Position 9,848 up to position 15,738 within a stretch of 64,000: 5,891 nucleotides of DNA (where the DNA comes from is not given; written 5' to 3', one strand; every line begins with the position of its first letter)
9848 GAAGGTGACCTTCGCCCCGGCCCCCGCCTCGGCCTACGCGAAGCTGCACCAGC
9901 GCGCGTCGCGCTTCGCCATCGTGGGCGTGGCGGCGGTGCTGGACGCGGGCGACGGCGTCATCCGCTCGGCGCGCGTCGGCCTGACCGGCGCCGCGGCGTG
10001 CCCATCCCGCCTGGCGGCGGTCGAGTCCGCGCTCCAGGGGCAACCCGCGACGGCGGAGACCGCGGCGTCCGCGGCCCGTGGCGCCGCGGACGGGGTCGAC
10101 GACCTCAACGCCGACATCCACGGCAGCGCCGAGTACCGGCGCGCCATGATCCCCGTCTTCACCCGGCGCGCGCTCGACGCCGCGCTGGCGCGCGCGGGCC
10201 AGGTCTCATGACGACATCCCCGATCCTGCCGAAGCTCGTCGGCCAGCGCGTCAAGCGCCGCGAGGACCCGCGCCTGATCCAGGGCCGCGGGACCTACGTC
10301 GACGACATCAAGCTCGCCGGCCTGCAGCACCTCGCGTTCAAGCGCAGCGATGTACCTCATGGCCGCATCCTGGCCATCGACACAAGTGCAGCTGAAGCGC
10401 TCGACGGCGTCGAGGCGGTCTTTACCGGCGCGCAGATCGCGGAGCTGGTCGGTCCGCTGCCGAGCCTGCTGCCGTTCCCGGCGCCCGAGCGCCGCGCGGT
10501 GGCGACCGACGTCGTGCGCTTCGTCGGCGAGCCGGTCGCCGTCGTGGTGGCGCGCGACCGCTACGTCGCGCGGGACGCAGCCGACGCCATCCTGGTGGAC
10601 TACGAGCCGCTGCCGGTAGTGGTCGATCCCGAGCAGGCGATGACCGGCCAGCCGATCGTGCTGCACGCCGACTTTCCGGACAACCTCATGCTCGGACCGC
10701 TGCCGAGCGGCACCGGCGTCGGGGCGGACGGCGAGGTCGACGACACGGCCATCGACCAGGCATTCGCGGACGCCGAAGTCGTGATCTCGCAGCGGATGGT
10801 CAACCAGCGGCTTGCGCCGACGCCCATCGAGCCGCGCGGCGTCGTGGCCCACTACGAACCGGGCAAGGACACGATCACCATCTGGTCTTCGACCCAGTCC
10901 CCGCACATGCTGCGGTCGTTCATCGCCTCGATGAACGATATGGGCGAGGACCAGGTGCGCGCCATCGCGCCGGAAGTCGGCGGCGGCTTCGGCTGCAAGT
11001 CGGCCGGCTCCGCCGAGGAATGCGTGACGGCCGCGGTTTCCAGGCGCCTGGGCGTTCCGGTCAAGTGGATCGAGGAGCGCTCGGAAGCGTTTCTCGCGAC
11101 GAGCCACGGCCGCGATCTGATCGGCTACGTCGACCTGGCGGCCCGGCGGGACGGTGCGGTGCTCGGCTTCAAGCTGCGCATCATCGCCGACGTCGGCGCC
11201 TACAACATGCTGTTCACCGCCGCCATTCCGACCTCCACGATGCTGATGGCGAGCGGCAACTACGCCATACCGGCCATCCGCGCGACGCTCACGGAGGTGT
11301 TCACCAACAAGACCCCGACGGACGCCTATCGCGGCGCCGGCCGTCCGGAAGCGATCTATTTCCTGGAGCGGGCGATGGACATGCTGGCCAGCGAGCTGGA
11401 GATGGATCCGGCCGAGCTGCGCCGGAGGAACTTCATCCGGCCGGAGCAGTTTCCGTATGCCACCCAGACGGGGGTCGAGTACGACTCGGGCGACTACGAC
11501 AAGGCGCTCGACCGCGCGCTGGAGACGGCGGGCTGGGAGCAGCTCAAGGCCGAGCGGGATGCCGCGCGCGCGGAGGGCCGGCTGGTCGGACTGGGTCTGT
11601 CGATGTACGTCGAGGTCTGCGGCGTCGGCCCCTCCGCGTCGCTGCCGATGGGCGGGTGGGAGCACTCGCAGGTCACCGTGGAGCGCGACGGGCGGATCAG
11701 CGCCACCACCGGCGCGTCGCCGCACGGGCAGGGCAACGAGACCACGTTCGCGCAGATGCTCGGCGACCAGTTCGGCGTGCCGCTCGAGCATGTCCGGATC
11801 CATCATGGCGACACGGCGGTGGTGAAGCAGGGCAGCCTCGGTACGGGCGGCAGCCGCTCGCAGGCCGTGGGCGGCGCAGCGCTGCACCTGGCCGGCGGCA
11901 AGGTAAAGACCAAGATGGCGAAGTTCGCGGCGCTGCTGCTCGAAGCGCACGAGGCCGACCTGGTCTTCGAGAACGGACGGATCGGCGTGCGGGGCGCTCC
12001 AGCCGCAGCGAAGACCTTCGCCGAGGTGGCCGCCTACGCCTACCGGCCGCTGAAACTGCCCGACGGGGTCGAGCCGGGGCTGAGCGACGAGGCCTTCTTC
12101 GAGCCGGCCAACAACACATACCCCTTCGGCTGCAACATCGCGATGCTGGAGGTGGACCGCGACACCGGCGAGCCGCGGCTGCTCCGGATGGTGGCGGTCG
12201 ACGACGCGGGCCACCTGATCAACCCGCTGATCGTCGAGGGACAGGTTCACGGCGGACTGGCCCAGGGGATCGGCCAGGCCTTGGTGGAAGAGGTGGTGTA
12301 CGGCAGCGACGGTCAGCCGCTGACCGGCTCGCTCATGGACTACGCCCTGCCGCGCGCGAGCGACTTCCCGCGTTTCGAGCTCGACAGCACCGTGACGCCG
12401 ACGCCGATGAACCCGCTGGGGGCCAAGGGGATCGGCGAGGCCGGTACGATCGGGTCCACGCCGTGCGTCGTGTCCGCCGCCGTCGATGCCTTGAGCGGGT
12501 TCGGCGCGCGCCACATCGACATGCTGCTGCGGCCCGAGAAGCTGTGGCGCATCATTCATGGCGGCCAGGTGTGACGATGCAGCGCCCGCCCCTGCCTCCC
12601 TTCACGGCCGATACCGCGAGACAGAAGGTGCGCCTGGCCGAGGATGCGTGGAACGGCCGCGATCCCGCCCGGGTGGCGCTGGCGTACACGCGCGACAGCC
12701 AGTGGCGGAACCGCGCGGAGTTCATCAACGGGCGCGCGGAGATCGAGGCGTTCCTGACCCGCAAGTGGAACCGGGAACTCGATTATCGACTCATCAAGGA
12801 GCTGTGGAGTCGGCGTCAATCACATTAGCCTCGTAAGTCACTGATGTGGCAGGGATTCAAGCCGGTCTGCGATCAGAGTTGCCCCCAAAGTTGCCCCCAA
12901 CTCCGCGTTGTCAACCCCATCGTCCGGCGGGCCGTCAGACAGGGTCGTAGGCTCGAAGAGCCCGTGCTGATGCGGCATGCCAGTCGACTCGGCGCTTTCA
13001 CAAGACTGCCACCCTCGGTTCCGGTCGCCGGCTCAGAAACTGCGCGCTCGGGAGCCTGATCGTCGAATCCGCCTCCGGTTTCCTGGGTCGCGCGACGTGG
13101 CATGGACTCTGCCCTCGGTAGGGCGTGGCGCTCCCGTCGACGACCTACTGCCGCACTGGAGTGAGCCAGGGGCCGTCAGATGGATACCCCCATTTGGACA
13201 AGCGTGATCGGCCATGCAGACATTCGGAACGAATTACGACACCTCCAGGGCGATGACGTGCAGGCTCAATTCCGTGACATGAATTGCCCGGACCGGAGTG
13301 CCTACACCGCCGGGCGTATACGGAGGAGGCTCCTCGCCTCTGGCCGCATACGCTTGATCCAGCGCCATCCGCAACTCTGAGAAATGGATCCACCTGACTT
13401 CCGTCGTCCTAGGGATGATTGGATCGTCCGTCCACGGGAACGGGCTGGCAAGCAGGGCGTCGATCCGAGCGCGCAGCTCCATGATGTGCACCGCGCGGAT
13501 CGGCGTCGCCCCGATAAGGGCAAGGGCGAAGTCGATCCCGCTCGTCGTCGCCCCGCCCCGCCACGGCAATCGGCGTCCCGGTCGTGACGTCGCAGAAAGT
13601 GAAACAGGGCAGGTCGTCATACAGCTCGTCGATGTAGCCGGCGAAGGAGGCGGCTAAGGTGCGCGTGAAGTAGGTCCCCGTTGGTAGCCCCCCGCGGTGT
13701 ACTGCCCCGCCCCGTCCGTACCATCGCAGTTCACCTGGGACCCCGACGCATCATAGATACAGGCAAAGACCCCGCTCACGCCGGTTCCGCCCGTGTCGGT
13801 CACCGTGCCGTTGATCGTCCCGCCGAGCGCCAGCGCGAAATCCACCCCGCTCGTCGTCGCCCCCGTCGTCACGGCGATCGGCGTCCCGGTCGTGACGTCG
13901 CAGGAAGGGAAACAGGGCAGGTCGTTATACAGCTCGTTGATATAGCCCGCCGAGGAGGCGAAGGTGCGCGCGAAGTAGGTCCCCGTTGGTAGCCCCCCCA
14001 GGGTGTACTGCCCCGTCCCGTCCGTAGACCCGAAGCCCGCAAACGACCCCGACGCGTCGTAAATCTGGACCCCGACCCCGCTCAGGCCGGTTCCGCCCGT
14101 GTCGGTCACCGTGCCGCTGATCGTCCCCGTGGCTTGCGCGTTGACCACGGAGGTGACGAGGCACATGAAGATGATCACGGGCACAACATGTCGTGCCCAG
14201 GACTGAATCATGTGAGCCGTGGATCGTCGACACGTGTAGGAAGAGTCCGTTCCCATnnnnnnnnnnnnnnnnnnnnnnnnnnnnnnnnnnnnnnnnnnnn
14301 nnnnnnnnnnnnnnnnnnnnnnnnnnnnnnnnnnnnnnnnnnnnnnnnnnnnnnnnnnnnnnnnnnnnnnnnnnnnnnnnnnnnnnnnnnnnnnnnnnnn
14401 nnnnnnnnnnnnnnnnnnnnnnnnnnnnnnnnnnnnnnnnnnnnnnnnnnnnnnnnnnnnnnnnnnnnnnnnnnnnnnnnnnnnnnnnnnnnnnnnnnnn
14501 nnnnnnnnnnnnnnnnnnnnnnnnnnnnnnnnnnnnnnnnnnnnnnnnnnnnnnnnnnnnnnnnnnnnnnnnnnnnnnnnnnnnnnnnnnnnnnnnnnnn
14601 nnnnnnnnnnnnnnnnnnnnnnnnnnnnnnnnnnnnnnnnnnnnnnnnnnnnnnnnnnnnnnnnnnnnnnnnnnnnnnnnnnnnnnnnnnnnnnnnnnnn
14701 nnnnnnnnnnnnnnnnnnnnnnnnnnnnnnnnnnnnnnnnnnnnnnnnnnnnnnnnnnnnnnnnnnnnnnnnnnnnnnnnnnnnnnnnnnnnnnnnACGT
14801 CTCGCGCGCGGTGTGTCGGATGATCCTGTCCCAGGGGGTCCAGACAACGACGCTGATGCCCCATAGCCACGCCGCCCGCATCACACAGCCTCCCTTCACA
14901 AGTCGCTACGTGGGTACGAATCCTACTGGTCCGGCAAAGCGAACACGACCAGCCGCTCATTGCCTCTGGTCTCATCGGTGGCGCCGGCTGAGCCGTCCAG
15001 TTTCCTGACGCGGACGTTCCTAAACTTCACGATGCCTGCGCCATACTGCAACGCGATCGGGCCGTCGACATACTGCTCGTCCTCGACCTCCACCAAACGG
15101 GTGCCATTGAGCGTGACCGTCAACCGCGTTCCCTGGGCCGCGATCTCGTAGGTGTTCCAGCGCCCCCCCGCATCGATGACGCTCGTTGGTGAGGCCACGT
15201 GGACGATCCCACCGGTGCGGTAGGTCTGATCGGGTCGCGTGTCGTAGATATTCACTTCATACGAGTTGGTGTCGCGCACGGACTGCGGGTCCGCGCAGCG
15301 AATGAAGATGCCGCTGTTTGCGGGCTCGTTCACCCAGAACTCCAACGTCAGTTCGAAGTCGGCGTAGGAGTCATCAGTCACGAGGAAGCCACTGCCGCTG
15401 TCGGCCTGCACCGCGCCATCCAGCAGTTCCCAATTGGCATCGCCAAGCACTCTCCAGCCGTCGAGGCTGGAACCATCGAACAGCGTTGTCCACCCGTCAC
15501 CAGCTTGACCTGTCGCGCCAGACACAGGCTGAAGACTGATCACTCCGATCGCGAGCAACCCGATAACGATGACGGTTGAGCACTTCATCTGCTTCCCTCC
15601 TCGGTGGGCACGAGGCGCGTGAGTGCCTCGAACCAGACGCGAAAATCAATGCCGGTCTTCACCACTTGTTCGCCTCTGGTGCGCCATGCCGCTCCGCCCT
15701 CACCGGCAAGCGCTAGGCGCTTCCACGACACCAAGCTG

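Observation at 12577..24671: DUF1348 gene, last gene of the cox-like operon, split by an 11.6 kb P4-integrase island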

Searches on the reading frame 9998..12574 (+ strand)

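Call 39: search_protein_families(library=pfam, proteins=[window:9998-12574:+], max_evalue=1)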
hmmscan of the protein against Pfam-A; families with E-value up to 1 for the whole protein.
window:9998-12574:+ (858 aa): 3 families
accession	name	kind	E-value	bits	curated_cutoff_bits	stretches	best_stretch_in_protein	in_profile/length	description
PF20256.3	MoCoBD_2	-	9.8e-84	281.6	27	1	507-791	2-283/283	Molybdopterin cofactor-binding domain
PF02738.23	MoCoBD_1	-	9.1e-76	254.6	27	1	251-479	17-244/244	Molybdopterin cofactor-binding domain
PF01315.27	Ald_Xan_dh_C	-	3.4e-27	95.4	31.3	1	95-206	1-110/110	Aldehyde oxidase and xanthine dehydrogenase, a/b hammerhead domain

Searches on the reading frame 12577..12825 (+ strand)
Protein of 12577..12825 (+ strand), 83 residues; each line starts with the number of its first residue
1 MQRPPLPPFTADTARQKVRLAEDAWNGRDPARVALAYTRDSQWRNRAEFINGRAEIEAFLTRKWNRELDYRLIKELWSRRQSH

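Call 7: search_protein_families(library=pfam, proteins=[window:12577-12825:+], max_evalue=0.01)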
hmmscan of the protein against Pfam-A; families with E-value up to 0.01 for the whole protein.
seq(83 aa): 2 families
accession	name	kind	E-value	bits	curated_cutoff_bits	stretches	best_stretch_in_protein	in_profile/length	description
PF07080.17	DUF1348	-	2.9e-35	121.5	22.1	1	7-80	1-74/130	Protein of unknown function (DUF1348)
PF12680.13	SnoaL_2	-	0.00023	22.1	27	1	23-69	6-52/102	SnoaL-like domain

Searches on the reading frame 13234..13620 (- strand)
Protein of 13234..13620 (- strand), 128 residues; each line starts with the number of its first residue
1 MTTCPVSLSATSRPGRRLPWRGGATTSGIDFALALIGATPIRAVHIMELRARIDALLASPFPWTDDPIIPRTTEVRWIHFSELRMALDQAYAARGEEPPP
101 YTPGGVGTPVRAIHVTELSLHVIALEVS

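Call 38: search_protein_families(library=ncbifam, proteins=[window:13234-13620:-], max_evalue=0.01)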
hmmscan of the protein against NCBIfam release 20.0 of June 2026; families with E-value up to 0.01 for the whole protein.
window:13234-13620:- (128 aa): 0 families

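Call 39: search_protein_families(library=pfam, proteins=[window:13234-13620:-], max_evalue=1)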
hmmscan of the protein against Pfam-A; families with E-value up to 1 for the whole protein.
window:13234-13620:- (128 aa): 0 families

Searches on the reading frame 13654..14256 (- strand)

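Call 38: search_protein_families(library=ncbifam, proteins=[window:13654-14256:-], max_evalue=0.01)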
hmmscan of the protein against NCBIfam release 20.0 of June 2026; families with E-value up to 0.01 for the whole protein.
window:13654-14256:- (200 aa): 1 family
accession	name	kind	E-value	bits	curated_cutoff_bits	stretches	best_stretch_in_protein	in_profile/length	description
TIGR04183.1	Por_Secre_tail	domain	0.0041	17.1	23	0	56-97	19-57/72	T9SS type A sorting domain-containing protein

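Call 39: search_protein_families(library=pfam, proteins=[window:13654-14256:-], max_evalue=1)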
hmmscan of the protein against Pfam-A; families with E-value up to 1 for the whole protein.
window:13654-14256:- (200 aa): 7 families
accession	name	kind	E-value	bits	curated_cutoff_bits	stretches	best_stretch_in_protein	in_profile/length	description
PF13620.12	CarboxypepD_reg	-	1.3e-10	41.9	32.3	2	45-133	1-73/82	Carboxypeptidase regulatory-like domain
PF17210.9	SdrD_B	-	6.1e-08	33.3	29.7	2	50-105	16-70/112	SdrD B-like domain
PF17802.7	SpaA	-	0.00013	22.5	23.1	1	49-106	6-66/91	Prealbumin-like fold domain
PF07210.18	DUF1416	-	0.00019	21.7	23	1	36-101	12-75/97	Protein of unknown function (DUF1416)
PF13715.12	CarbopepD_reg_2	-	0.0078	16.7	32.2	1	46-94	1-46/88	CarboxypepD_reg-like domain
PF25020.1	TTR_TEN1-4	-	0.015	15.6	27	1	39-85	2-46/86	Teneurin TTR-like domain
PF16555.11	GramPos_pilinD1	-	0.37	11.7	23.1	0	39-77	21-60/160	Gram-positive pilin subunit D1, N-terminal domain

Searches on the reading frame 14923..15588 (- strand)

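Call 7: search_protein_families(library=pfam, proteins=[window:14923-15588:-], max_evalue=0.01)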
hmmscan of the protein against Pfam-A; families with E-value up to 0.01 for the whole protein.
window:14923-15588:- (221 aa): 1 family
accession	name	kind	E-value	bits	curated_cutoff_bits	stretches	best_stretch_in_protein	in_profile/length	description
PF06439.18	3keto-disac_hyd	-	1e-40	140.2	26.8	1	32-195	1-187/187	3-keto-disaccharide hydrolase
